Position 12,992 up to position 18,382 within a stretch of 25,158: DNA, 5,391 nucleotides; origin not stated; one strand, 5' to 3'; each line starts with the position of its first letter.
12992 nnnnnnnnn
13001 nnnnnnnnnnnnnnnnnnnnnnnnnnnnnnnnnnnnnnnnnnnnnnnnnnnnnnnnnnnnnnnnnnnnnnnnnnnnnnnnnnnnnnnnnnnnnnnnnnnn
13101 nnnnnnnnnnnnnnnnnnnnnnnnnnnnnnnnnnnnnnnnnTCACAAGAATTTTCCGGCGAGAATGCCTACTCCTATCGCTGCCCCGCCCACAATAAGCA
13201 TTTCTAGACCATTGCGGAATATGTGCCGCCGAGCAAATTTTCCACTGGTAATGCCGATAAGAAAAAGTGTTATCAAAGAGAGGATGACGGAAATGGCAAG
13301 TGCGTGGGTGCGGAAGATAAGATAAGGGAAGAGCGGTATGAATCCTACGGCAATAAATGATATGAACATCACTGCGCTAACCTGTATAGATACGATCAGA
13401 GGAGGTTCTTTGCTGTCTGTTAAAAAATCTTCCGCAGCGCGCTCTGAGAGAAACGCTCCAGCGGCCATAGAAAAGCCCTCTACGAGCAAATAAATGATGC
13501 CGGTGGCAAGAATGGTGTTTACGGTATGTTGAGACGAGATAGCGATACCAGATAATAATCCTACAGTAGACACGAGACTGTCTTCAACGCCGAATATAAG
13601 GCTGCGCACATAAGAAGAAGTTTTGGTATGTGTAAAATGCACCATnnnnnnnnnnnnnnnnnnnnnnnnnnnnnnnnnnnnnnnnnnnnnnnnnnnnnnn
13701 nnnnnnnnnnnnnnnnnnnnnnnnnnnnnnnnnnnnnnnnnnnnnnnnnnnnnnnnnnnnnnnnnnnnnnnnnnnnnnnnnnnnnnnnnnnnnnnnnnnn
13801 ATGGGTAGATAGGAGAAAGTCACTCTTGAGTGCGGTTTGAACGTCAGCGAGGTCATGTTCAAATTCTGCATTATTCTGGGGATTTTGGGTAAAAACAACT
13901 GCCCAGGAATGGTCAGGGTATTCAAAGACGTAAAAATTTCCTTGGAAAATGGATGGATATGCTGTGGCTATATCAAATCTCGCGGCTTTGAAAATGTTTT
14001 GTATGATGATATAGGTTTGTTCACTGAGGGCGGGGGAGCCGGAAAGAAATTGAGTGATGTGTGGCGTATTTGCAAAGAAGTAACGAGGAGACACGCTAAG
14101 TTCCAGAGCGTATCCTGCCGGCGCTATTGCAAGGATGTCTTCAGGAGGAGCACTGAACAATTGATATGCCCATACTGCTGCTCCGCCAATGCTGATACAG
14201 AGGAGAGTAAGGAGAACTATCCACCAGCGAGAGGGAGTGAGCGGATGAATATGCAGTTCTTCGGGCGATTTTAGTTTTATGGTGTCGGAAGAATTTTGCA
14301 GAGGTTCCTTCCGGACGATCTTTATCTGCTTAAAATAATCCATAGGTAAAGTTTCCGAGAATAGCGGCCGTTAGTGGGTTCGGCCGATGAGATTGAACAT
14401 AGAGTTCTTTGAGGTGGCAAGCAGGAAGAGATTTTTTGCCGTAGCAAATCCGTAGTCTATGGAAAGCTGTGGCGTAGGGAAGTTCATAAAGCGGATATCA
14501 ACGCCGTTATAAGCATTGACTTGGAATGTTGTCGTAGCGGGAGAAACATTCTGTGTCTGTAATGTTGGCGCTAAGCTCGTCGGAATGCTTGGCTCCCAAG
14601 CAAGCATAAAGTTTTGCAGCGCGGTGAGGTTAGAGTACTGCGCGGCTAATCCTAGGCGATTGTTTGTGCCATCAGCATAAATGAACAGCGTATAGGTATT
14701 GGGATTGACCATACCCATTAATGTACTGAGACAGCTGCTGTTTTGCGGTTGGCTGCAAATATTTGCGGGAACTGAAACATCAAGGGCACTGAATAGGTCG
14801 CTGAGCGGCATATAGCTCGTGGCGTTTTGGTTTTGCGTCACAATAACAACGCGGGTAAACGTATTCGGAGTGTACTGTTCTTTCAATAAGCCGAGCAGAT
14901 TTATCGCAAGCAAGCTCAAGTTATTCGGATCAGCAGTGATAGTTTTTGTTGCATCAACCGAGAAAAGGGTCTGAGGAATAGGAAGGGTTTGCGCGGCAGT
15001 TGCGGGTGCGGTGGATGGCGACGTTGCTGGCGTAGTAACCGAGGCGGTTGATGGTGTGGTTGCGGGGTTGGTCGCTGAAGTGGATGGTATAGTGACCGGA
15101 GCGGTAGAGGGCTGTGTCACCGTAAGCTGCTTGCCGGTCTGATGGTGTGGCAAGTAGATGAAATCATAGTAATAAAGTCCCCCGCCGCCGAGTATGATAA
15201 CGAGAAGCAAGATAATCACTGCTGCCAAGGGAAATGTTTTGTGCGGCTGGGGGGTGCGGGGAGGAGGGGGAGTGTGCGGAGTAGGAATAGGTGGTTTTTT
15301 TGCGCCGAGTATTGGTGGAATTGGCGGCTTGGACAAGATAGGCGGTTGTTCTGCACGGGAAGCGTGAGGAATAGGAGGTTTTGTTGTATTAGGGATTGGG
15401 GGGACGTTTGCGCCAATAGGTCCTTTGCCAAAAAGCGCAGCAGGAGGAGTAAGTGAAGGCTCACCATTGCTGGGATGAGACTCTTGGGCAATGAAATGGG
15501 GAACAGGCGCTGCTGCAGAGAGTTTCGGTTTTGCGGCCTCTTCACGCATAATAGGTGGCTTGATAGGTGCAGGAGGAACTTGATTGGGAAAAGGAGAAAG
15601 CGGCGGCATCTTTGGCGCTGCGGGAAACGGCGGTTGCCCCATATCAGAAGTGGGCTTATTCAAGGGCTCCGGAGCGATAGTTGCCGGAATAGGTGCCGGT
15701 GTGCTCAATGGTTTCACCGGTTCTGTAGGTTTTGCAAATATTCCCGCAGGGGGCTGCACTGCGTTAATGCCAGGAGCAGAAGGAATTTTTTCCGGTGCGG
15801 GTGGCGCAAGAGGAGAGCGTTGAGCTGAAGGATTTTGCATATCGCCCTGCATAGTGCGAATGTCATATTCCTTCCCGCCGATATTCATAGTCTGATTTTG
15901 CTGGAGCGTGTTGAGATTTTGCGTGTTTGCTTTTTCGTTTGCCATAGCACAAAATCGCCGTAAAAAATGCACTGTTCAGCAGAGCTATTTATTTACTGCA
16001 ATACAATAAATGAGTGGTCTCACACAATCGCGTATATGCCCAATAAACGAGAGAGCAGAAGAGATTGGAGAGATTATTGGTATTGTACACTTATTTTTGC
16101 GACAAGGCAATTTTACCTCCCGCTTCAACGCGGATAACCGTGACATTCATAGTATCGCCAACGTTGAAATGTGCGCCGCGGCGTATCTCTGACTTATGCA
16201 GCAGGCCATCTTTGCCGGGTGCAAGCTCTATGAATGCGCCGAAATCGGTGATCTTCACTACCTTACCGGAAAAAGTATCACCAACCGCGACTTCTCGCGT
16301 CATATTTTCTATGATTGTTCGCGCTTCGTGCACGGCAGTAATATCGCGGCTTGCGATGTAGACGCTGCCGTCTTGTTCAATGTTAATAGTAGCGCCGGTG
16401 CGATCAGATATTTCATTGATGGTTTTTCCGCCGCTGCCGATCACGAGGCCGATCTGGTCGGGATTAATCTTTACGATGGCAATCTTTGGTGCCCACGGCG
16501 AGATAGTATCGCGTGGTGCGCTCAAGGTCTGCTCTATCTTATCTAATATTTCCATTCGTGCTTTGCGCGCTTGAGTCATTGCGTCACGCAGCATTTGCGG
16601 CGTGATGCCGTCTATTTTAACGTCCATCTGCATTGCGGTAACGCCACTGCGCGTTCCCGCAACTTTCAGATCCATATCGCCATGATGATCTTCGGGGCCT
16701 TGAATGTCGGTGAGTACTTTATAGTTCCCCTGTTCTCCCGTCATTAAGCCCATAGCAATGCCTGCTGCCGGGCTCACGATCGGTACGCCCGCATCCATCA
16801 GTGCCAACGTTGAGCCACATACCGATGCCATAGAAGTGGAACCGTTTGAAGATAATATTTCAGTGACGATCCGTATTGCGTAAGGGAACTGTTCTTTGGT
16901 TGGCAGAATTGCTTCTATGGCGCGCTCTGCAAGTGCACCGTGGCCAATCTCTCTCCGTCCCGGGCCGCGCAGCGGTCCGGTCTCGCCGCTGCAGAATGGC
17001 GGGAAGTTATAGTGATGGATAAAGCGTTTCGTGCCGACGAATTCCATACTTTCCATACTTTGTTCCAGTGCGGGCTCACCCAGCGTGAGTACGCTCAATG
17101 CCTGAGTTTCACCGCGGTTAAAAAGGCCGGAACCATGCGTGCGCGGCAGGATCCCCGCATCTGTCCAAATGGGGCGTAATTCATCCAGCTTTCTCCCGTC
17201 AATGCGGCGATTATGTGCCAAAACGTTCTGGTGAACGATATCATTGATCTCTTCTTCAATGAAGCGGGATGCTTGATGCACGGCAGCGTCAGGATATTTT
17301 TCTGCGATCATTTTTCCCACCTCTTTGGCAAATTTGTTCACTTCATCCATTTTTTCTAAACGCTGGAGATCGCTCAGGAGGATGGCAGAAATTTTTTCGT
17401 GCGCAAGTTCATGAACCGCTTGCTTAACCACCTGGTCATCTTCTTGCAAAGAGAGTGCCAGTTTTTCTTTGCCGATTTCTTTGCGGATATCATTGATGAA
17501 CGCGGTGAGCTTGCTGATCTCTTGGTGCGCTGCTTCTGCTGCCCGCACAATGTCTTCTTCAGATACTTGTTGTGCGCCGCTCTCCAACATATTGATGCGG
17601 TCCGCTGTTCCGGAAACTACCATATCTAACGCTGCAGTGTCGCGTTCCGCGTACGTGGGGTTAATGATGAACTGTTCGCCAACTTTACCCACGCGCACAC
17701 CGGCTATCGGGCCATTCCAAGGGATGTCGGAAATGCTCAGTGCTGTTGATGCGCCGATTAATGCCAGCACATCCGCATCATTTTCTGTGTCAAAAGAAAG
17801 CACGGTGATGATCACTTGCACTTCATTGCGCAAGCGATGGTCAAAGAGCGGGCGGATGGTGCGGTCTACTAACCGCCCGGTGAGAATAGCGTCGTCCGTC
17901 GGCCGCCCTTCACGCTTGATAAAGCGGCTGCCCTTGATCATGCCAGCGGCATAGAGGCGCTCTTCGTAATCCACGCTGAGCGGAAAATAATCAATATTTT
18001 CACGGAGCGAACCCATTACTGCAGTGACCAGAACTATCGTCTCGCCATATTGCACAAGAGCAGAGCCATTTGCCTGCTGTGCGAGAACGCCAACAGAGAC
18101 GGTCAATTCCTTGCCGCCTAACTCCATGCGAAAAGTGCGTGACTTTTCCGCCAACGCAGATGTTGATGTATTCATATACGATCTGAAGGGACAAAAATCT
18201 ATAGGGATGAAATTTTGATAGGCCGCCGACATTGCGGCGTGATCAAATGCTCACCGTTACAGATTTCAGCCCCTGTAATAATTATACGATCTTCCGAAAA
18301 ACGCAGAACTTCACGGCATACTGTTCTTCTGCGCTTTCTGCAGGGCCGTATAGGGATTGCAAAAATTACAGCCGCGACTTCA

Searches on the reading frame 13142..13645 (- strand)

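Call 10: search_protein_families(library=pfam, proteins=[window:13142-13645:-])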
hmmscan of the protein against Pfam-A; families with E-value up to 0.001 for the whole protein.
window:13142-13645:- (167 aa): 1 family
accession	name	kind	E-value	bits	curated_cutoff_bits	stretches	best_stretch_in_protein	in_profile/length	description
PF01988.24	VIT1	-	3.4e-27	96.1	28.1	2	87-165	134-214/214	VIT family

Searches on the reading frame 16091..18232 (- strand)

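Call 10: search_protein_families(library=pfam, proteins=[window:16091-18232:-])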
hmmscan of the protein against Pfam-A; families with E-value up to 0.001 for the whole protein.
window:16091-18232:- (713 aa): 8 families
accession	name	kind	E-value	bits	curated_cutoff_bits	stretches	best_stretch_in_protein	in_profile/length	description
PF01138.27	RNase_PH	-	8.7e-56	188.3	25.5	2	351-484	1-130/130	3' exoribonuclease family, domain 1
PF03725.20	RNase_PH_C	-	6e-22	77.8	20.8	2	174-237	1-66/67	3' exoribonuclease family, domain 2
PF00575.29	S1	-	1.2e-12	48.4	22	1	648-711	2-72/74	S1 RNA binding domain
PF00013.35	KH_1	-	1.1e-10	41.5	21.5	1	586-642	3-65/66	KH domain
PF07650.23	KH_2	-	0.00016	21.9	22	1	581-628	23-70/78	KH domain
PF03726.19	PNPase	-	0.00046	21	24.6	1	269-348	2-81/81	Polyribonucleotide nucleotidyltransferase, RNA binding domain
PF13509.12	S1_2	-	0.00049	20.6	21.8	0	651-699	2-48/61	S1 domain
PF22675.2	KH-I_KHDC4-BBP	-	0.00077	19.7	30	0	594-628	8-42/76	KHDC4/BBP-like, KH-domain type I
